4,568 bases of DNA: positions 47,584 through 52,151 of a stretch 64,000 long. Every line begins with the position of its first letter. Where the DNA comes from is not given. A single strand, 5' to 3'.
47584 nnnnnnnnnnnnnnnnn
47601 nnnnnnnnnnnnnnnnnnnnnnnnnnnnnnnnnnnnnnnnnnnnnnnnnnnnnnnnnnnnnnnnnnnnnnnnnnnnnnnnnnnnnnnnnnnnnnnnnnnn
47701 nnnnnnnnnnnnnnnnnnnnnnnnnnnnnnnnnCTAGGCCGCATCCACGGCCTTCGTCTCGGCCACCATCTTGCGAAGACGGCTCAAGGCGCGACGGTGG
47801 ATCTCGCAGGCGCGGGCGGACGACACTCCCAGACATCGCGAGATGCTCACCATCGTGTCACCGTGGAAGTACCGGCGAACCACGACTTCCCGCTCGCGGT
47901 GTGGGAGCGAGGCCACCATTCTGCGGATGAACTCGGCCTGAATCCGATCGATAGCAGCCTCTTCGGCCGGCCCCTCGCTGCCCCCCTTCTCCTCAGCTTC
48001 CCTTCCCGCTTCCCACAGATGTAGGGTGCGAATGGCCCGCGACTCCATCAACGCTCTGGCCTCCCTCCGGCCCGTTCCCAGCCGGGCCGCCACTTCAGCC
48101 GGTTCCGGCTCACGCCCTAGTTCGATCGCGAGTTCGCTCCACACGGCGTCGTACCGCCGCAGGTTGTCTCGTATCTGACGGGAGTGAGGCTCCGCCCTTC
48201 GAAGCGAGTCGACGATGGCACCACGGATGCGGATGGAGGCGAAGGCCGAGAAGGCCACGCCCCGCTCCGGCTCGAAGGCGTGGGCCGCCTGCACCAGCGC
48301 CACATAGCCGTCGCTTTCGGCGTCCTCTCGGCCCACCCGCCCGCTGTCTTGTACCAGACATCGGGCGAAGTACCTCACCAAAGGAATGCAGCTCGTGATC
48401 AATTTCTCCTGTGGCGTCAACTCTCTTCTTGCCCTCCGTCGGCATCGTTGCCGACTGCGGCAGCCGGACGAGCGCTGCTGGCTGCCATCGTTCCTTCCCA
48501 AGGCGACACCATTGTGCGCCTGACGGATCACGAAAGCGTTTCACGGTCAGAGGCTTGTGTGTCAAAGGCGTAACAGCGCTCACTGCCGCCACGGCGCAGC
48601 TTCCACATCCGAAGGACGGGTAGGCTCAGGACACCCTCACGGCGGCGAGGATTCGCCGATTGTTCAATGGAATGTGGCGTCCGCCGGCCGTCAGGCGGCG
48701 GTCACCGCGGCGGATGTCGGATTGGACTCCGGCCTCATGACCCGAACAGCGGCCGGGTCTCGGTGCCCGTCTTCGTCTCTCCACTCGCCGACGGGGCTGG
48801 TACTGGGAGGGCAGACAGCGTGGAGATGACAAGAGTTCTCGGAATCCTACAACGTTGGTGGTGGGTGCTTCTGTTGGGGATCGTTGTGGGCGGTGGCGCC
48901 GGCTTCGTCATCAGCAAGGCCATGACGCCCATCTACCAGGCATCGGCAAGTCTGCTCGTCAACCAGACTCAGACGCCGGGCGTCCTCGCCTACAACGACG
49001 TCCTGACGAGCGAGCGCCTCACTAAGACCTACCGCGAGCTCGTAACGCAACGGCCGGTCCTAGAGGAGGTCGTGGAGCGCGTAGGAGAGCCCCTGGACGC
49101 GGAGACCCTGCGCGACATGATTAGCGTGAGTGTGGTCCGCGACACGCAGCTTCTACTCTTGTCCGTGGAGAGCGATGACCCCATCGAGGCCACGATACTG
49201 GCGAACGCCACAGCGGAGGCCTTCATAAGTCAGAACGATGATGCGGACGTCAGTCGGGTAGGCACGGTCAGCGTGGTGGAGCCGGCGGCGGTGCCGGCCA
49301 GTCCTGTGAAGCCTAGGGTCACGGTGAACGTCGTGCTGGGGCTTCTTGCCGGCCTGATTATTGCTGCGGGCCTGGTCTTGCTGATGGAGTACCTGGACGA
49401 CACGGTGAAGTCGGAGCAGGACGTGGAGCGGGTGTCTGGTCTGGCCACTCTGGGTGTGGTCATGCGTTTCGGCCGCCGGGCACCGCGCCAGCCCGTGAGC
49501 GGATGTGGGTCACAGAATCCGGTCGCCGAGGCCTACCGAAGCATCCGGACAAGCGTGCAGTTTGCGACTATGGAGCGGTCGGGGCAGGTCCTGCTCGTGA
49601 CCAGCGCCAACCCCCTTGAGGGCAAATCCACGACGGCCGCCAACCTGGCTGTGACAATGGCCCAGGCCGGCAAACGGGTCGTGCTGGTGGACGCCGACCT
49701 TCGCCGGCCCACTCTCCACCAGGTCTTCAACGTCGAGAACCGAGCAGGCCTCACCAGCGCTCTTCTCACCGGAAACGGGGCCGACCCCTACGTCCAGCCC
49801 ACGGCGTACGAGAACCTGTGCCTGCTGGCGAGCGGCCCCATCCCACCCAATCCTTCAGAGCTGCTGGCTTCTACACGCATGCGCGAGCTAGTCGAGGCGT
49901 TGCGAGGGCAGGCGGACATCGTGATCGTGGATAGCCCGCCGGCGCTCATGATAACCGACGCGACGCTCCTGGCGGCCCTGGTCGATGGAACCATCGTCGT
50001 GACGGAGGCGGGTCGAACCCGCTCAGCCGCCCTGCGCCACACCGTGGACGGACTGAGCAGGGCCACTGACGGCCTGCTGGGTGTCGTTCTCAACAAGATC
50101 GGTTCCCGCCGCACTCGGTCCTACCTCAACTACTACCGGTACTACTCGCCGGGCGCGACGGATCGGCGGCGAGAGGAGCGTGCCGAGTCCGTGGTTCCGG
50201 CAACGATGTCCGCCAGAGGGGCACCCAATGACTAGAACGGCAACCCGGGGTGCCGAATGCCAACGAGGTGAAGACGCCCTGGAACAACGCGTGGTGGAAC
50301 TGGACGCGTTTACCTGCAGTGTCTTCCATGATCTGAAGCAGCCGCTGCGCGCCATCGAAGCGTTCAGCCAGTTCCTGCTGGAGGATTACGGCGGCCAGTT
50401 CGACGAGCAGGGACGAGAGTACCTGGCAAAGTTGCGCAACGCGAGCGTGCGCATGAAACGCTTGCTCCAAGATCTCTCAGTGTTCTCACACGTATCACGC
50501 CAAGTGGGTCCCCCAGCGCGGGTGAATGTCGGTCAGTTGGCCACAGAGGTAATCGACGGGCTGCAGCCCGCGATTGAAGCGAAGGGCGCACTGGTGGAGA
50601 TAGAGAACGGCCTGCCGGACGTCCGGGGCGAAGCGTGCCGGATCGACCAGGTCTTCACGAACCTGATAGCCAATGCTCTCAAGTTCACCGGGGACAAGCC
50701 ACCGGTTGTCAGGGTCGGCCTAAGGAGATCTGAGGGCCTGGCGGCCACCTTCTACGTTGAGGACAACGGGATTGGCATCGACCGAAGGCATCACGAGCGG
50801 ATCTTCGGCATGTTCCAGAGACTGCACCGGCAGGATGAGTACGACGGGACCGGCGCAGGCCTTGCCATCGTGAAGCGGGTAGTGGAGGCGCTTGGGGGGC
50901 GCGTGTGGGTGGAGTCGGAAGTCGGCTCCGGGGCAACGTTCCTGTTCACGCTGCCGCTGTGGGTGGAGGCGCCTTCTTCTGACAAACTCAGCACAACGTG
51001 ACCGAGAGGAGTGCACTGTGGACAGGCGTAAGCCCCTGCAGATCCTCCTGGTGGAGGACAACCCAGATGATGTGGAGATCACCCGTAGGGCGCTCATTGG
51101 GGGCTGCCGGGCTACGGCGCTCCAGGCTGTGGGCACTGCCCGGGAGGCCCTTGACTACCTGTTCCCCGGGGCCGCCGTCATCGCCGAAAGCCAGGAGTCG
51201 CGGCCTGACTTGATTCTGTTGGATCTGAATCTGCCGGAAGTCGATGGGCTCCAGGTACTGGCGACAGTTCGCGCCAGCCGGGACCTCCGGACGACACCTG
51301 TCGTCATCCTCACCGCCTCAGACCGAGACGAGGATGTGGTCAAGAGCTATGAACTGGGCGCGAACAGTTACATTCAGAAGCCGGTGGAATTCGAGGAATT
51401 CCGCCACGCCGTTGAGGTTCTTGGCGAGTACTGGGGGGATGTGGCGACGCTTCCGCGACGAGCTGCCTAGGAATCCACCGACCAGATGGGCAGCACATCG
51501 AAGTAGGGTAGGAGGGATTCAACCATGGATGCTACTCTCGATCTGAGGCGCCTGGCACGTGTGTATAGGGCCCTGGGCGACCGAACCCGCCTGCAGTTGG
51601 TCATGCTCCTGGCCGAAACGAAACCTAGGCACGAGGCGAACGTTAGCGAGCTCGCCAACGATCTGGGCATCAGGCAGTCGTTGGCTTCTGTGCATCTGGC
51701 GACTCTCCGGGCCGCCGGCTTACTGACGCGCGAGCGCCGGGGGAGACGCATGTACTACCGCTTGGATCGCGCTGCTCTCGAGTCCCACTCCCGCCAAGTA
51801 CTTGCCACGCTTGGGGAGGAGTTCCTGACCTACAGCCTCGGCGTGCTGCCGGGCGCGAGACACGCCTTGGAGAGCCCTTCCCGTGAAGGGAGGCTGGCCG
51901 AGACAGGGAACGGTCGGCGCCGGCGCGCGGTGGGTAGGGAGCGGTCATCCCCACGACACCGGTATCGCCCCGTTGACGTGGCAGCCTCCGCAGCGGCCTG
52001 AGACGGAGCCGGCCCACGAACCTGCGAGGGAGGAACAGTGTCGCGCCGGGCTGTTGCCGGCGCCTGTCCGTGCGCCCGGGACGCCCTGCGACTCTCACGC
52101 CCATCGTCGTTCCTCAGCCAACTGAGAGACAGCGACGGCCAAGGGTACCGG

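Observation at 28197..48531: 20-kb signal-transduction island: stacked c-di-GMP modules, a 12-PAS kinase, a hybrid kinase, three response regulators, a pilin and a sigma factor, bracketed by two paralogous degenerate-GGDEF membrane proteins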

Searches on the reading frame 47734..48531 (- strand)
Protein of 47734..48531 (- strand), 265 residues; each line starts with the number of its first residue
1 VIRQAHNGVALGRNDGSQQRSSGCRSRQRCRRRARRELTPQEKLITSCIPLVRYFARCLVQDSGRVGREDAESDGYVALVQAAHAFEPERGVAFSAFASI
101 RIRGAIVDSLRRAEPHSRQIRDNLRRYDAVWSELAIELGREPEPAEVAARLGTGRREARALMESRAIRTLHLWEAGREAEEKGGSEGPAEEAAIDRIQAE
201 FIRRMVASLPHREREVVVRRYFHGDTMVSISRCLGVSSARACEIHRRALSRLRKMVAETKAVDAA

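Call 4: search_protein_families(library=pfam, proteins=[window:47734-48531:-], max_evalue=0.01)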
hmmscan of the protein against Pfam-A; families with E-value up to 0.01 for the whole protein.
window:47734-48531:- (265 aa): 4 families
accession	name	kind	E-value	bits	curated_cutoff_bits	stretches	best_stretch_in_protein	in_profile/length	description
PF04542.20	Sigma70_r2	-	7.4e-12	45.3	24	1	44-113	1-68/71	Sigma-70 region 2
PF04545.22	Sigma70_r4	-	9.8e-12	44.6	24.1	1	207-254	3-50/50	Sigma-70, region 4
PF08281.18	Sigma70_r4_2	-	0.00036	20.6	25.7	1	202-239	4-41/54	Sigma-70, region 4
PF04539.22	Sigma70_r3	-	0.00037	21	25.3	1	124-164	3-43/78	Sigma-70 region 3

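Call 24: search_protein_families(library=ncbifam, proteins=[window:47734-48531:-], max_evalue=0.001)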
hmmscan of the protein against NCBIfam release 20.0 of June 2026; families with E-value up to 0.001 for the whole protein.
window:47734-48531:- (265 aa): 52 families (the best 25 are shown)
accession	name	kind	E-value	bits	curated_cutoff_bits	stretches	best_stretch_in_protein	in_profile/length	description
TIGR02479.1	FliA_WhiG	subfamily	8.8e-40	136.8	189.6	1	44-256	1-223/224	FliA/WhiG family RNA polymerase sigma factor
NF005413.0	PRK06986.1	subfamily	1.4e-31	110.2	201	1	39-259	13-239/241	RNA polymerase sigma factor FliA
NF004935.0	PRK06288.1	equivalog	8.5e-30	104.3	343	1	39-260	33-266/270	RNA polymerase sigma factor WhiG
NF005809.0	PRK07670.1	equivalog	3.1e-28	98.9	326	1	35-258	19-252/255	FliA/WhiG family RNA polymerase sigma factor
TIGR02980.1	SigBFG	subfamily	6e-24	85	234.35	1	41-256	5-226/227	SigB/SigF/SigG family RNA polymerase sigma factor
TIGR02937.1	sigma70-ECF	superfamily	1.4e-22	80.1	42.9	1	42-255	4-164/165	sigma-70 family RNA polymerase sigma factor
NF005514.0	PRK07122.1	subfamily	1.2e-18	67.2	372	1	41-254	42-261/264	RNA polymerase sigma factor SigF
NF009091.0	PRK12427.1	equivalog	5e-18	65.6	339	1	37-256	11-231/233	FliA/WhiG family RNA polymerase sigma factor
NF004572.0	PRK05911.1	equivalog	2.1e-17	63.4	378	1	36-256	20-253/257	RNA polymerase sigma factor sigma-28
TIGR02885.1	spore_sigF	equivalog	5.8e-16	59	321.45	1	40-255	12-230/231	RNA polymerase sporulation sigma factor SigF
NF005644.0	PRK07408.1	subfamily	3.1e-13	50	261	1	41-257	29-254/258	RNA polymerase sigma factor SigF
NF004052.0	PRK05572.1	subfamily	9e-13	48.3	311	1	41-256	34-250/252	SigF/SigG family RNA polymerase sporulation sigma factor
NF006071.0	PRK08215.1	equivalog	4.7e-12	46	372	1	202-256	203-257/258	RNA polymerase sporulation sigma factor SigG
TIGR02997.1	Sig70-cyanoRpoD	subfamily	2.9e-11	43.2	384.5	1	70-253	103-298/298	RNA polymerase sigma factor, RpoD/SigA family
NF005693.0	PRK07500.1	equivalog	3.6e-11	42.7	315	1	71-260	70-281/289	RNA polymerase factor sigma-32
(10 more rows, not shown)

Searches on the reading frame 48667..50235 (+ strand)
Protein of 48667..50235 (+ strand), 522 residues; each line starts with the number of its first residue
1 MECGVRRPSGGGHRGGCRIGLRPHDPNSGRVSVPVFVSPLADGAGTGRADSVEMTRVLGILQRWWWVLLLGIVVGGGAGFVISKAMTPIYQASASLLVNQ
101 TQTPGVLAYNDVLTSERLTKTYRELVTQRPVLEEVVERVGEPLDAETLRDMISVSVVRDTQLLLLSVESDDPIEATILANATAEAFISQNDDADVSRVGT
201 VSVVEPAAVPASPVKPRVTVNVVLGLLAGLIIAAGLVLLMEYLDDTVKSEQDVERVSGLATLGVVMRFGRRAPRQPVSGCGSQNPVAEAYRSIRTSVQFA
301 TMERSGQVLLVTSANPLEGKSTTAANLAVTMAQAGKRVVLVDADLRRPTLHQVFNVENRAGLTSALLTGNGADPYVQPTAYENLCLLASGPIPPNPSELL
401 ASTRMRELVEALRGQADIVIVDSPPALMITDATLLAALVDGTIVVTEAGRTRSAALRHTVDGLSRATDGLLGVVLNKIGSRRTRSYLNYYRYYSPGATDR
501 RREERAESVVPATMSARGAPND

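Call 4: search_protein_families(library=pfam, proteins=[window:48667-50235:+], max_evalue=0.01)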
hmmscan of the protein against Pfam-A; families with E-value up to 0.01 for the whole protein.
window:48667-50235:+ (522 aa): 7 families
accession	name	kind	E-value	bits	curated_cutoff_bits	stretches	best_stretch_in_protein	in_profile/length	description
PF10609.15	ParA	-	9.6e-12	45.3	27.1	1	307-477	4-174/246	NUBPL iron-transfer P-loop NTPase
PF02706.20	Wzz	-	4.1e-11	43.5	25.5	1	52-137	3-89/91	Chain length determinant protein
PF13614.12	AAA_31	-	2.6e-10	40.9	27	1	319-448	14-149/177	AAA domain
PF01656.29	CbiA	-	8.9e-10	39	25.4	1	319-484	11-89/125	CobQ/CobB/MinD/ParA nucleotide binding domain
PF13807.11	GNVR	-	8.3e-08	32.5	27.7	1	194-239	34-79/82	G-rich domain on putative tyrosine kinase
PF09140.17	MipZ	-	7.5e-07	29.2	20.7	1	318-425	12-109/262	ATPase MipZ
PF00142.24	Fer4_NifH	-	0.00064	19.7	25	1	319-353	12-46/271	4Fe-4S iron sulfur cluster binding proteins, NifH/frxC family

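Call 24: search_protein_families(library=ncbifam, proteins=[window:48667-50235:+], max_evalue=0.001)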
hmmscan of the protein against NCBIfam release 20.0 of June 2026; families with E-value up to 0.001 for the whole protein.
window:48667-50235:+ (522 aa): 23 families
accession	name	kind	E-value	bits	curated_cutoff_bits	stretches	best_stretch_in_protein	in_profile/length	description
TIGR01007.1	eps_fam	subfamily_domain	2.5e-56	190.5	108.05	1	288-492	1-202/204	polysaccharide biosynthesis tyrosine autokinase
NF007350.0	PRK09841.1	equivalog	2.9e-51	174.4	1248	2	286-495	511-720/726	tyrosine-protein kinase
NF008568.0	PRK11519.1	equivalog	1.7e-50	172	1068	2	286-493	506-711/720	tyrosine-protein kinase Wzc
TIGR01005.1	eps_transp_fam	subfamily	9e-49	166.3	411.7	2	286-504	526-738/754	exopolysaccharide transport protein family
TIGR03018.1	pepcterm_TyrKin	hypoth_equivalog_domain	1.2e-40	139.1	230.65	1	282-476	7-207/207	XrtA-associated tyrosine autokinase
TIGR03029.1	EpsG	equivalog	4.2e-38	131.1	313.8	1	284-476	81-273/274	chain length determinant protein tyrosine kinase EpsG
TIGR01006.1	polys_exp_MPA1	subfamily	5.1e-37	127.5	296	1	52-268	8-224/226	CspC family polysaccharide chain length determinant protein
TIGR01969.1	minD_arch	subfamily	4.9e-14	52.1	201.75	1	311-483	5-175/251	cell division ATPase MinD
TIGR01968.1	minD_bact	equivalog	6e-14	52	212.9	1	307-446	2-141/261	septum site-determining protein MinD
TIGR03007.1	pepcterm_ChnLen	equivalog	8.9e-12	44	278.85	1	203-266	398-461/498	XrtA system polysaccharide chain length determinant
TIGR03017.1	EpsF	equivalog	1.5e-11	43.7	422.75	1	199-263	377-441/444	chain length determinant protein EpsF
NF047398.1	AAA_KGGVGR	domain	9.7e-09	35.8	90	1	319-366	15-65/190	KGGVGR-motif variant AAA ATPase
NF041136.1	MrpORP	equivalog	1.2e-08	34.7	450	1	306-360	5-59/365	iron-sulfur cluster carrier protein MrpORP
NF041546.1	ParA_partition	equivalog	1.4e-08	34.5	180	1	319-345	12-38/203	ParA family partition ATPase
TIGR03815.1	CpaE_hom_Actino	equivalog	4.9e-07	29.2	154.45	1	303-455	108-261/340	septum site-determining protein Ssd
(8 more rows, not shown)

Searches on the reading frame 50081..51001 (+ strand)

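Call 4: search_protein_families(library=pfam, proteins=[window:50081-51001:+], max_evalue=0.01)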
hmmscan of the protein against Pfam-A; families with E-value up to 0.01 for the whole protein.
window:50081-51001:+ (306 aa): 2 families
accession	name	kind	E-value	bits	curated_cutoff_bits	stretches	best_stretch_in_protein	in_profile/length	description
PF02518.31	HATPase_c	-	2.2e-27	96.1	26.4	1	187-293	5-109/111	Histidine kinase-, DNA gyrase B-, and HSP90-like ATPase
PF00512.31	HisKA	-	4.3e-09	36.7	26.9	1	76-136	4-61/66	His Kinase A (phospho-acceptor) domain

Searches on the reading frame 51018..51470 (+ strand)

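Call 54: search_protein_families(library=pfam, proteins=[window:51018-51470:+], max_evalue=1)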
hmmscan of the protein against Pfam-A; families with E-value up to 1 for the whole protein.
window:51018-51470:+ (150 aa): 3 families
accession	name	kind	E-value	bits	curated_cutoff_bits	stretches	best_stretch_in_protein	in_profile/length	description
PF00072.30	Response_reg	-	1.4e-21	77.1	30.2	1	9-132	1-110/111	Response regulator receiver domain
PF22703.2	Cdc6_lid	-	0.062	13.6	27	1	26-62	21-56/68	Cdc6 AAA+ ATPase-type lid domain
PF13446.11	RPT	-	0.085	13.1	28.2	0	104-137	17-47/59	A repeated domain in UCH-protein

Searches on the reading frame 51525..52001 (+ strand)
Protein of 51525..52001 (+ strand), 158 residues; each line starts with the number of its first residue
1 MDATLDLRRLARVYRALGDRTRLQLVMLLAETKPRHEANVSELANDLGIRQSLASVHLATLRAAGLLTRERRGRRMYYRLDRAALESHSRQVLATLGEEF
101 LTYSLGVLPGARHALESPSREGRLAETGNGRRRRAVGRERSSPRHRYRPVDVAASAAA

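Call 17: search_protein_families(library=pfam, proteins=[window:51525-52001:+], max_evalue=0.001)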
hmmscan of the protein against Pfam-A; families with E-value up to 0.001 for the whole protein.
window:51525-52001:+ (158 aa): 7 families
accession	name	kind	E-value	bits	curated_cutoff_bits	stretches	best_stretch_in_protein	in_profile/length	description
PF01022.26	HTH_5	-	7.1e-11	42.2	22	1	19-68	1-46/47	Bacterial regulatory protein, arsR family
PF12840.13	HTH_20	-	1.3e-05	25.5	27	1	17-69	1-50/51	Helix-turn-helix domain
PF12802.13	MarR_2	-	4e-05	24.1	27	1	21-72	6-55/61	MarR family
PF02082.26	Rrf2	-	8.3e-05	23.2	30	1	23-99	9-84/132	Iron-dependent Transcriptional regulator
PF07848.18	PaaX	-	0.00022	21.8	24.8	1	42-80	28-66/70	PaaX-like protein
PF01978.25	TrmB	-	0.00048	20.4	25.6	0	36-79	21-64/68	Sugar-specific transcriptional regulator TrmB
PF01047.28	MarR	-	0.00088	19.6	24.6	0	36-71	16-51/59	MarR family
